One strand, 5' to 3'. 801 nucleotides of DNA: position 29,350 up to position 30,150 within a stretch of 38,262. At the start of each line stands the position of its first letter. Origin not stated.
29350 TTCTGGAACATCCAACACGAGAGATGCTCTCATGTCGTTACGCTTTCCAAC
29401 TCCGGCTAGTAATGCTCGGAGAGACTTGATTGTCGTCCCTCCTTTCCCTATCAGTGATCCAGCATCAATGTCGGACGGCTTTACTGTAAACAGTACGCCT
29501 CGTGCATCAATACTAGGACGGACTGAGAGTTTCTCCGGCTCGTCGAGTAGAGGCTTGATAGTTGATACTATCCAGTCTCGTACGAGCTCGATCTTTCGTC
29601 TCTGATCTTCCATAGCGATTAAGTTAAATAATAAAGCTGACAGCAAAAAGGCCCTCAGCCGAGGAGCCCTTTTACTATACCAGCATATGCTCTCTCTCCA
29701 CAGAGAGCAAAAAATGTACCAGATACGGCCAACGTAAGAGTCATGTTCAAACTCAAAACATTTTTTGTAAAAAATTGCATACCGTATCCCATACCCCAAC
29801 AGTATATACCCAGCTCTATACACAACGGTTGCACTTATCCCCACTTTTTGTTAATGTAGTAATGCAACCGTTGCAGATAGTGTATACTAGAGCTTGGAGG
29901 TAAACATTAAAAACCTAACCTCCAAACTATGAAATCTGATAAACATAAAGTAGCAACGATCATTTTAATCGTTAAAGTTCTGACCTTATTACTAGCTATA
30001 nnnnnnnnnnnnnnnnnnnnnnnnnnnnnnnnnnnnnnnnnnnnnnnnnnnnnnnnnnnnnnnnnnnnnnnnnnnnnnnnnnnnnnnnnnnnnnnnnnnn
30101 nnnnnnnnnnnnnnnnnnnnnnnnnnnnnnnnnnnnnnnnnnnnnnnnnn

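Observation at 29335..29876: The early operon opens with a KH-domain RNA-binding protein behind a leader-peptide/terminator attenuator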

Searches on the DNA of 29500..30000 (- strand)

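Call 11: search_rna_families(source=window, start=29500, end=30000, threshold=evalue, max_evalue=10)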
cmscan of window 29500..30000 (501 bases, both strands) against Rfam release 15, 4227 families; matches with E-value up to 10: 5.
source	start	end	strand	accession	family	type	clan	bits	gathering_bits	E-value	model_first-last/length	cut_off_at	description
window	29745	29781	+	RF01376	CRISPR-DR63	Gene; CRISPR;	CL00015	18.1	37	3.9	1-37/37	no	CRISPR RNA direct repeat element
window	29611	29636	-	RF02597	shuA_thermo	Cis-reg; thermoregulator;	-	17.4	58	9.5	1-32/32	no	shuA/chuA 5' UTR thermoregulator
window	29807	29893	-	RF04061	mir-1420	Gene; miRNA;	-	17.3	70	0.8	1-87/87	no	mir-1420 microRNA precursor family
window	29821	29875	-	RF00932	mir-471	Gene; miRNA;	-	15.4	80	3.7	1-66/66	no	mir-471 microRNA precursor family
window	29630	29722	-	RF02631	Hrs13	Gene; sRNA;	-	13.7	52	1.3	1-82/82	no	Hfq-regulated sRNA 13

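Call 49: build_rna_model(alignment_id=A5, structure=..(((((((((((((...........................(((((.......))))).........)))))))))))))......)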
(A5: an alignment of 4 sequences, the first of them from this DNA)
Model R1 built from alignment A5 (4 sequences, 87 columns); structure: as given.
model positions 84; base pairs 18; branch points 0; effective number of sequences 1.54; information 0.676 bits per position. Calibrated on 0.2 Mb of random sequence (short: E-values are rough).
structure used (alignment columns):
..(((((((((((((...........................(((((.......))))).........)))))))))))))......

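Call 50: search_with_rna_model(model_id=R1, sources=[window, L001, L002, L003, L005, L006, L008, L009, L015, L011, L012, L014], max_evalue=1, make_alignment=true, show_alignments=8)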
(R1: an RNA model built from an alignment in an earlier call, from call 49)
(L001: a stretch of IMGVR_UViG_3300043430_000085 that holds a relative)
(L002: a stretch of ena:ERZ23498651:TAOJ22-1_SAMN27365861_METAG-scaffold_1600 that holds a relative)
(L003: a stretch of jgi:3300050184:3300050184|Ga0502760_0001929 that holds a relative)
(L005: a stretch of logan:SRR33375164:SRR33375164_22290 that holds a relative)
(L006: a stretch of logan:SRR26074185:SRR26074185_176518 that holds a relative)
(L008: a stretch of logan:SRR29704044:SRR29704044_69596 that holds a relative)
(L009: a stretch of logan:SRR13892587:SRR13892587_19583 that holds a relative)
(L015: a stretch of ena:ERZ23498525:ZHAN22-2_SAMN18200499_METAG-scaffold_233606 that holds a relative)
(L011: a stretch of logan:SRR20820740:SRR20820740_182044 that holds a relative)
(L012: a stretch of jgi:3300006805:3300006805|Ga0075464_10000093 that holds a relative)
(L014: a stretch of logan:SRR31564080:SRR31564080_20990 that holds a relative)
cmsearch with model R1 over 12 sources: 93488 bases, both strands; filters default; matches with E-value up to 1: 9.
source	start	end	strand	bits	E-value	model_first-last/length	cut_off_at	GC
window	29713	29796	-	107.8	1.8e-26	1-84/84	no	0.37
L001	2377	2460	+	107.3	2.5e-26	1-84/84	no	0.39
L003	2834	2917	+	95.9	2.9e-23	1-84/84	no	0.4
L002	2849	2932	+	94.8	5.9e-23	1-84/84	no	0.4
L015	386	466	+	39.2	6.1e-08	1-84/84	no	0.44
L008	2852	2932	+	32.8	3.3e-06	1-84/84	no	0.43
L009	2860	2939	+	25.3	0.00035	1-84/84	no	0.4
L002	2848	2931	-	15.3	0.18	1-84/84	no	0.39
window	26289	26326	-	13.1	0.69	1-84/84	no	0.37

Alignment A6: 9 matches aligned to the model, 136 columns, each read 5' to 3' on its own strand. Consensus structure (alignment columns), stored with it:
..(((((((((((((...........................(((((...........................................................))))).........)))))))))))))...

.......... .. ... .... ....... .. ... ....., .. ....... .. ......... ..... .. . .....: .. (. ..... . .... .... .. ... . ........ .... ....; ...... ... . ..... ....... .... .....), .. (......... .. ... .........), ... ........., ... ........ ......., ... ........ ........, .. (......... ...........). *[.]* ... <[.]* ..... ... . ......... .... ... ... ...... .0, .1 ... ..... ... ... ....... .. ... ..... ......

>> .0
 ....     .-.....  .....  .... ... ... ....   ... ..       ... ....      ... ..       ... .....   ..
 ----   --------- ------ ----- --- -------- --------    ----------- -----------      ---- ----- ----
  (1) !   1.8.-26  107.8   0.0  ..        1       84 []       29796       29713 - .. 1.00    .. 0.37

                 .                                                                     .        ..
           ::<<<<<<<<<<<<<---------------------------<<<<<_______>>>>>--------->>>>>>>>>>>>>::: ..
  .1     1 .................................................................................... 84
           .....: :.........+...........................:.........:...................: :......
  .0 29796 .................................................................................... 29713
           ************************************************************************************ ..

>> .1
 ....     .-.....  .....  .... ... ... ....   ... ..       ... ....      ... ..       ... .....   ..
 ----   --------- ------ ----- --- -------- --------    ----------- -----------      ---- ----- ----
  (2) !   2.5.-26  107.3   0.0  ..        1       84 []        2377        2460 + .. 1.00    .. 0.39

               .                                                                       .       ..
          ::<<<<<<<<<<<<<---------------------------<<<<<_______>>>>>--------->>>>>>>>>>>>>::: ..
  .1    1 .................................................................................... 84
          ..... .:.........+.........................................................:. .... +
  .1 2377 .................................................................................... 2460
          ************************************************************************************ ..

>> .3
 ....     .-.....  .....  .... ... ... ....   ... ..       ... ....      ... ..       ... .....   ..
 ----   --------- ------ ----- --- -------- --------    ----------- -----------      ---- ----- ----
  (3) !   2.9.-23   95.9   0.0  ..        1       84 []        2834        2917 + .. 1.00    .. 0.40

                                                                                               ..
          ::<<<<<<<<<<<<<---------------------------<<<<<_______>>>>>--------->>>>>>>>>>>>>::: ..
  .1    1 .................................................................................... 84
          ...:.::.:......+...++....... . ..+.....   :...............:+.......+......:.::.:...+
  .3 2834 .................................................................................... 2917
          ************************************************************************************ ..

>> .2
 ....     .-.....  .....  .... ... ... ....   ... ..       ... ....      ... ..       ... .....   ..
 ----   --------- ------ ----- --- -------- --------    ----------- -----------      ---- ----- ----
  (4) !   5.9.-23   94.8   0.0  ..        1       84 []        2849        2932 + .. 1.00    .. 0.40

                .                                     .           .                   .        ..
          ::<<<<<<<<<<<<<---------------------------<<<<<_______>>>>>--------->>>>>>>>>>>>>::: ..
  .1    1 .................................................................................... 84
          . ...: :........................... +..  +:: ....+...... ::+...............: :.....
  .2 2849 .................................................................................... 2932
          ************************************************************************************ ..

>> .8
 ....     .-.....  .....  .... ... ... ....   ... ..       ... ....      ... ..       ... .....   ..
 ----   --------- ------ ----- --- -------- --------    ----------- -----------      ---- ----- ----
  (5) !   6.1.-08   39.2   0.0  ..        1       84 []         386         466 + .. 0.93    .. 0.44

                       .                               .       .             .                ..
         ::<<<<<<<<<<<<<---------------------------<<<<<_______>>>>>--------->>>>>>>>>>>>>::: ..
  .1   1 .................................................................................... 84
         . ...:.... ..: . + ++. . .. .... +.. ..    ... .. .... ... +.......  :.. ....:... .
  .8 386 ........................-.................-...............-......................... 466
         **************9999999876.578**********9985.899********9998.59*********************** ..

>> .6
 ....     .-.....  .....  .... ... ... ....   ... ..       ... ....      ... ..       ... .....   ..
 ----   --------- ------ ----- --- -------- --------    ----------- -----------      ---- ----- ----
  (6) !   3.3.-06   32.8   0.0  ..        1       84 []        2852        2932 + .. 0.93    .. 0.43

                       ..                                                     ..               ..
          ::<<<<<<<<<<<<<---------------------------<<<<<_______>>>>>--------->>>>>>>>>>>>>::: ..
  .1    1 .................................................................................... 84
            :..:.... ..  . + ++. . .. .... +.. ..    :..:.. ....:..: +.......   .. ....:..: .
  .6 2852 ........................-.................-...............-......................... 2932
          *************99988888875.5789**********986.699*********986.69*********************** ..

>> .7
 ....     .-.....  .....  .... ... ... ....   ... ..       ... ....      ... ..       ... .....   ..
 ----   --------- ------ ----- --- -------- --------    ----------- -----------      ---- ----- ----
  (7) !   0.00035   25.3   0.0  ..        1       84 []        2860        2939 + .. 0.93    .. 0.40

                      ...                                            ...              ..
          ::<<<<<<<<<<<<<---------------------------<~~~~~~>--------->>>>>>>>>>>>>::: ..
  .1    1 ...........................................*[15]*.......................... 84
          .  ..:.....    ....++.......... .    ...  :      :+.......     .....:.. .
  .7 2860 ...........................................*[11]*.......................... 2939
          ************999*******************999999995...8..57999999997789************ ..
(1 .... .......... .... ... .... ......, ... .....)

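Call 51: search_with_rna_model(model_id=R1, source=L005, start=2780, end=3010, filters=off, max_evalue=10, show_alignments=2)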
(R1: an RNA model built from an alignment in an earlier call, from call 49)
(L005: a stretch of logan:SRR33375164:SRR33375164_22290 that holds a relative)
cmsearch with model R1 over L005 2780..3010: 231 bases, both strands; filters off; matches with E-value up to 10: 4.
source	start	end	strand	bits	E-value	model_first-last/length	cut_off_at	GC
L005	2818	2904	+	10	0.012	1-84/84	no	0.38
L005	2938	2965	+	3.1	0.86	1-84/84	no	0.5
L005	2884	2920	-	2.9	0.97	1-84/84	no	0.49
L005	2800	2850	-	0.5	4.6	1-84/84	no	0.29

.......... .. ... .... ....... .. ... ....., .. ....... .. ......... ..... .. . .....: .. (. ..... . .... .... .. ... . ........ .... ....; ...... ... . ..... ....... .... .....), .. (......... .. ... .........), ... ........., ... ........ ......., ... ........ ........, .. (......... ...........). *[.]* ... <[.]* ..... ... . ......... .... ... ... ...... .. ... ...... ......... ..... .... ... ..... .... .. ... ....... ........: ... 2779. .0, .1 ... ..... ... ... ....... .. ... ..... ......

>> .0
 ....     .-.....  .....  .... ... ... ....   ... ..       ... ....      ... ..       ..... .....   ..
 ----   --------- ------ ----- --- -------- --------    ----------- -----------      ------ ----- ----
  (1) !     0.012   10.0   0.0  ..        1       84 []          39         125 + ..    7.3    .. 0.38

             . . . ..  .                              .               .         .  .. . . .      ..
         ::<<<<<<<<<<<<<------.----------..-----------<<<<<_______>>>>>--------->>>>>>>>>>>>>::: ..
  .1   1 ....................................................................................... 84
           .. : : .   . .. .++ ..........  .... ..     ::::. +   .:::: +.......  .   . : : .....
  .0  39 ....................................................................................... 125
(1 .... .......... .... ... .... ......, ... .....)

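Call 52: search_with_rna_model(model_id=R1, sources=[window, L001, L002, L003, L008, L009, L015], max_evalue=0.001, make_alignment=true)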
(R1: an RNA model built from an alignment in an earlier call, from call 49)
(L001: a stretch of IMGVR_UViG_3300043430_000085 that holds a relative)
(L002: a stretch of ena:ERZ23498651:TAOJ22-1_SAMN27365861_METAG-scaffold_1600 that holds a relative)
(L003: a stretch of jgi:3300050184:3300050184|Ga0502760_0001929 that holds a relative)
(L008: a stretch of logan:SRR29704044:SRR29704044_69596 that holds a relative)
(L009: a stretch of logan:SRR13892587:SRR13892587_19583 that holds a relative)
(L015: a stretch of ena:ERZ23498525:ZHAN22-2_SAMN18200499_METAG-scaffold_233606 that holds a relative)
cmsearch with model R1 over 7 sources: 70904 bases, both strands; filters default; matches with E-value up to 0.001: 7.
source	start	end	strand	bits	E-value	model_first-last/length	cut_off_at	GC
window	29713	29796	-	107.8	1.3e-26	1-84/84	no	0.37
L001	2377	2460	+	107.3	1.9e-26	1-84/84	no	0.39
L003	2834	2917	+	95.9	2.2e-23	1-84/84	no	0.4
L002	2849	2932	+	94.8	4.5e-23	1-84/84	no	0.4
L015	386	466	+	39.2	4.6e-08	1-84/84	no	0.44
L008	2852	2932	+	32.8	2.5e-06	1-84/84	no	0.43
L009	2860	2939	+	25.3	0.00027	1-84/84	no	0.4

Alignment A7: 7 matches aligned to the model, 95 columns, each read 5' to 3' on its own strand. Consensus structure (alignment columns), stored with it:
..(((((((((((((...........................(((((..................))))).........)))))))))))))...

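Call 57: search_with_rna_model(model_id=R1, sources=[L016, L017, L018, L019], max_evalue=1, show_alignments=4)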
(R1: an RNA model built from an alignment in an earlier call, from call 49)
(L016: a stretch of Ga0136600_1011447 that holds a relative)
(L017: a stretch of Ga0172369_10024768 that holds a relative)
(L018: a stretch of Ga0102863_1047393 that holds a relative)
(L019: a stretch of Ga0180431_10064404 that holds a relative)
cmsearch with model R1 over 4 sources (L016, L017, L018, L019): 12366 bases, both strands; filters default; matches with E-value up to 1: 0.
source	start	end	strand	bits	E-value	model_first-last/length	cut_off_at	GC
